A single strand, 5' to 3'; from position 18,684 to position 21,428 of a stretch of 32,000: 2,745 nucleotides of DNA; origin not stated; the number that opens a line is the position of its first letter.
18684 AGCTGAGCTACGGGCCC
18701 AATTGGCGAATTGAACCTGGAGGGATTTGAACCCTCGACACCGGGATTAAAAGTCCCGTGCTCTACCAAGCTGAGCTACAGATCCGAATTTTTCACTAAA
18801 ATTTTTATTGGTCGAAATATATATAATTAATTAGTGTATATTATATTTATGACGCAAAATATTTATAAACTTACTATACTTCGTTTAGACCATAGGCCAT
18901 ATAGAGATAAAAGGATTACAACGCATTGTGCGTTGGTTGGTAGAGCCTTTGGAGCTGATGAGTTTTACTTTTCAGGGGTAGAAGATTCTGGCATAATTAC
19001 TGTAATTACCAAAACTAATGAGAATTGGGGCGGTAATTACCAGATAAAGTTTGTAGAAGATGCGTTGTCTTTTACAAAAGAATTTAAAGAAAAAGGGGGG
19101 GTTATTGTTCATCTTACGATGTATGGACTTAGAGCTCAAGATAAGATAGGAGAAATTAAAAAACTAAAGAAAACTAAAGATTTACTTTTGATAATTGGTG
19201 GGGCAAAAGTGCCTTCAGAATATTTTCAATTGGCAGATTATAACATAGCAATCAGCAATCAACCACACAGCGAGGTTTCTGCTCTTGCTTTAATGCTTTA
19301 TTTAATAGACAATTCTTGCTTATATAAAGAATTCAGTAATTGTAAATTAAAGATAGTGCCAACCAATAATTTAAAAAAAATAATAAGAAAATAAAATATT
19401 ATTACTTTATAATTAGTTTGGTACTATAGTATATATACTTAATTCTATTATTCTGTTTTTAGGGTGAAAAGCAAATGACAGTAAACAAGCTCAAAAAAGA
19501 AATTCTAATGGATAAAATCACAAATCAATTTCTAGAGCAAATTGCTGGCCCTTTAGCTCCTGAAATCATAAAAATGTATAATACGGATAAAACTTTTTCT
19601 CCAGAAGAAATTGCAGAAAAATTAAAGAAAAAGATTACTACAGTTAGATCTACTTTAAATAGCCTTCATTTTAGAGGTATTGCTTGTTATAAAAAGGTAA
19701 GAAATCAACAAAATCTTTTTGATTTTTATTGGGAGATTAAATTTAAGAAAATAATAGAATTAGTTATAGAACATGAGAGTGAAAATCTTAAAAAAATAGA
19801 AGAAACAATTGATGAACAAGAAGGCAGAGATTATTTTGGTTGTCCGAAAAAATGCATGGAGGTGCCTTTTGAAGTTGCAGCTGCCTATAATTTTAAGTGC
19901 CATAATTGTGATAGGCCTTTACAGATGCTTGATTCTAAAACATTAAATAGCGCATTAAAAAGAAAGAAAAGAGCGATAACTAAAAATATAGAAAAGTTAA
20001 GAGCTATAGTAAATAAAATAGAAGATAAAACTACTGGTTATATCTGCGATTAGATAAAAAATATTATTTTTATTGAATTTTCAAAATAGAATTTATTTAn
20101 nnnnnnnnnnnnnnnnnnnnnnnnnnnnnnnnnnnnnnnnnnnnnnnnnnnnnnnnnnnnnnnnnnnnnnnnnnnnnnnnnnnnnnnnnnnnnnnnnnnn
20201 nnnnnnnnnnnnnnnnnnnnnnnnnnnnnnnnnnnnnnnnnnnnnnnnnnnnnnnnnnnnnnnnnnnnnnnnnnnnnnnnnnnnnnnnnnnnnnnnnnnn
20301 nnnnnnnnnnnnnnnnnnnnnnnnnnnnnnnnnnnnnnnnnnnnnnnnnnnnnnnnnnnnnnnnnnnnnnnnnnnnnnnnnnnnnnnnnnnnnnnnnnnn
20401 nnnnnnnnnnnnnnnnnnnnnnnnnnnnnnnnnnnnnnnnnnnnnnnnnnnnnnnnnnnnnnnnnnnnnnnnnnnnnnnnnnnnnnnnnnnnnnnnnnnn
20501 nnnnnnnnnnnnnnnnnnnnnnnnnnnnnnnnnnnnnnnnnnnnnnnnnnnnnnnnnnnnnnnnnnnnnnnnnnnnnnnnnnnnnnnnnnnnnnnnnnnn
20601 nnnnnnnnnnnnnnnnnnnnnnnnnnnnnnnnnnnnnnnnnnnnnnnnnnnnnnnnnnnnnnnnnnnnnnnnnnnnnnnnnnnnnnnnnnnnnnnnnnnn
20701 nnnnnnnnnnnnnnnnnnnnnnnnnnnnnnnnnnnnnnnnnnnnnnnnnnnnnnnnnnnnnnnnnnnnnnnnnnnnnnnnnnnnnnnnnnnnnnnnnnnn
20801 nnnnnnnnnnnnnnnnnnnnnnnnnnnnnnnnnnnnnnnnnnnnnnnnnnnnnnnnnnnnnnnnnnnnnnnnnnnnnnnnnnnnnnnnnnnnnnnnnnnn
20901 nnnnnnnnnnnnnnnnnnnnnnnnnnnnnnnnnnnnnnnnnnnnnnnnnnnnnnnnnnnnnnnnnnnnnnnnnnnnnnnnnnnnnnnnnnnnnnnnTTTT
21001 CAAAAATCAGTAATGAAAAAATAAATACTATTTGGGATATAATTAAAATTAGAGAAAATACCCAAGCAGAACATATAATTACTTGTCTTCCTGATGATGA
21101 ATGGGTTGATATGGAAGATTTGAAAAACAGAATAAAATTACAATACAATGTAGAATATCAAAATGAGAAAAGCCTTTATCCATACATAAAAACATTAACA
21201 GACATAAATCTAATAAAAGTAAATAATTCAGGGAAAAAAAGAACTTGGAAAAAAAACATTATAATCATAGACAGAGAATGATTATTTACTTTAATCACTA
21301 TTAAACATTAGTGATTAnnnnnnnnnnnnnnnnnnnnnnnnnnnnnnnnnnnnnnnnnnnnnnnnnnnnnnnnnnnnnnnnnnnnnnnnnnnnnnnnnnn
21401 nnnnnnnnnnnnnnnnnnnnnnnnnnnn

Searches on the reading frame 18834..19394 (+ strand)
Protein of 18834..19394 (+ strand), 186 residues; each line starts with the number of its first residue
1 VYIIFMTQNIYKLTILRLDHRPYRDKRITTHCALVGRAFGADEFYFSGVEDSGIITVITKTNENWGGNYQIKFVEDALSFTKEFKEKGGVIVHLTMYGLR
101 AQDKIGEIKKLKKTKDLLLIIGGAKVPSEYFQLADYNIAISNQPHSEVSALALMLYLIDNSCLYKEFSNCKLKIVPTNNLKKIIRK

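Call 8: search_protein_families(library=pfam, proteins=[window:18834-19394:+], max_evalue=0.01)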
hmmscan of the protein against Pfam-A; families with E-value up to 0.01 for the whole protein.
window:18834-19394:+ (186 aa): 1 family
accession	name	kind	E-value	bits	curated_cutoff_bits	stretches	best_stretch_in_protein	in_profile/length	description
PF01994.21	Trm56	-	8.1e-40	135.9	25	1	65-183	1-118/119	tRNA ribose 2'-O-methyltransferase, aTrm56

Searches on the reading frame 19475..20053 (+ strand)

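Call 8: search_protein_families(library=pfam, proteins=[window:19475-20053:+], max_evalue=0.01)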
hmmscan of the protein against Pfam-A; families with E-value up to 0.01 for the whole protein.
window:19475-20053:+ (192 aa): 3 families
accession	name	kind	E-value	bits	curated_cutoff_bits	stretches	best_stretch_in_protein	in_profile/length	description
PF02002.24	TFIIE_alpha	-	5.7e-10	39.4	22.9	1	21-115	8-103/105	TFIIE alpha subunit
PF08279.18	HTH_11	-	0.00022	21.5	25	0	31-68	5-43/55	HTH domain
PF14493.12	HTH_40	-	0.0039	17.9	27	1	38-115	10-79/89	Helix-turn-helix domain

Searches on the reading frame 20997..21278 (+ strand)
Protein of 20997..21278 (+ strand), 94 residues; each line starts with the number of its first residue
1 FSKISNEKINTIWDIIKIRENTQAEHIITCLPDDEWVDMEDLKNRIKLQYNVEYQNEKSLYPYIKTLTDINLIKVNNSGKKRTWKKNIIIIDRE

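Call 51: search_protein_representatives(alignment_id=A2)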
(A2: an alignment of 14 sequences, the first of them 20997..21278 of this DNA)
Query: 14 sequences, 145 profile positions. Proteins with E-value up to 0.001 (for the whole library): 40; up to 1e-10: 36; up to 1e-30: 30. The best 40 are listed.
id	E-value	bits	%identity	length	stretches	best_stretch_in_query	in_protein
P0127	1.2e-48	181.0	-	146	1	1-142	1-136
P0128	3.2e-46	173.1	-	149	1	37-139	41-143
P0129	1.8e-44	167.4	-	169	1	1-137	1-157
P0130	3.1e-44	166.7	-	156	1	6-143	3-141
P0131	4.3e-43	163.0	-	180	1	30-144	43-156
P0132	1.3e-42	161.4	-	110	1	44-140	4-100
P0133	2.8e-42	160.3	-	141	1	39-132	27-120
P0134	6.6e-41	155.9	-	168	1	19-141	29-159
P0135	2.9e-40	153.8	-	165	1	21-142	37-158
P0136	4.6e-40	153.1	-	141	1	33-143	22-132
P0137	5.7e-40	152.8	-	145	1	1-137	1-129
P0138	7.3e-40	152.5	-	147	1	10-141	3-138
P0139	2.5e-39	150.8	-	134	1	26-135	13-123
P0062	5.2e-39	149.7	-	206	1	12-132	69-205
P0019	6.8e-39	149.3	-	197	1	10-130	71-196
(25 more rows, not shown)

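Call 62: find_related_loci(query=A2, collection=viral_contigs, flank=5000)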
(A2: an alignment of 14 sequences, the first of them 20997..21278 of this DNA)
Query A2 (94 aa) in viral_contigs; peptide patterns used: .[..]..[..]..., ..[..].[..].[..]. (x = any residue, [..] = any of these).
45 stretches matched a pattern, but none encodes a relative of the query by tblastn (E <= 1e-3).
